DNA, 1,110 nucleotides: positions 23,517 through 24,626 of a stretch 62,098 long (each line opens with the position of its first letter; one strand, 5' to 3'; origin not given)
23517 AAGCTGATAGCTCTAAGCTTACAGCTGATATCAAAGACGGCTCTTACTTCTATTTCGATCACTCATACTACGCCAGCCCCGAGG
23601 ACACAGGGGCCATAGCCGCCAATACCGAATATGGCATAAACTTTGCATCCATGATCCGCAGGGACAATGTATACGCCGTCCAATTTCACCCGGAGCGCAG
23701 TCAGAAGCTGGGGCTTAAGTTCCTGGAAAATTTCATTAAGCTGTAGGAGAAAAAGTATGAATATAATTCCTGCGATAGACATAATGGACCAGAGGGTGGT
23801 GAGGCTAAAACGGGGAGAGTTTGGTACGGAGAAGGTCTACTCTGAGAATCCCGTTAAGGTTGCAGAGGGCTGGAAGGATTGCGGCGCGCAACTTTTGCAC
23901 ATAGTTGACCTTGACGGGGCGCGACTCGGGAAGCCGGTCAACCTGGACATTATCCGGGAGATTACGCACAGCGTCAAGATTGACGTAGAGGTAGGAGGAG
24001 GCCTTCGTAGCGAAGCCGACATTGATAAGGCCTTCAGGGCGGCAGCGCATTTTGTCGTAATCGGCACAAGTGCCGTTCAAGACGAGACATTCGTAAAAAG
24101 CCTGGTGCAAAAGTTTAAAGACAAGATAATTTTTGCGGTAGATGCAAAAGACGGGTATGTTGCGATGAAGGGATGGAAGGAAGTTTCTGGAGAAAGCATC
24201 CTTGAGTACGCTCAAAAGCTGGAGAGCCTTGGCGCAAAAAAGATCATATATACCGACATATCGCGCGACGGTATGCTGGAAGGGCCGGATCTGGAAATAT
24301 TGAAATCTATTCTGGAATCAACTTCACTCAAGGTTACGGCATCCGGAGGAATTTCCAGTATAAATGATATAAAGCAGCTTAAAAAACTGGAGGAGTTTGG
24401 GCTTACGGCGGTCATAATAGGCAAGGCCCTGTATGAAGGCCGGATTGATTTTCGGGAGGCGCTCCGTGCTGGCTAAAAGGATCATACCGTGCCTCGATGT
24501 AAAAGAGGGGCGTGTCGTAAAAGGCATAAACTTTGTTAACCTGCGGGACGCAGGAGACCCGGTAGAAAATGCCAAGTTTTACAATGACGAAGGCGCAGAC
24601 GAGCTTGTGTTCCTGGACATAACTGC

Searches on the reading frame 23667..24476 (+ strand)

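Call 57: search_protein_families(library=pfam, proteins=[window:23667-24476:+], max_evalue=0.0001)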
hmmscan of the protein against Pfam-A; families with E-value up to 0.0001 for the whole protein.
window:23667-24476:+ (269 aa): 2 families
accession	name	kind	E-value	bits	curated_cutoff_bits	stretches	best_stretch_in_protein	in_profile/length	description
PF00977.27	His_biosynth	-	8.9e-77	258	23.6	1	33-260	2-227/228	Histidine biosynthesis protein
PF01207.24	Dus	-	4e-07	29.9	20.4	0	170-256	133-218/311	Dihydrouridine synthase (Dus)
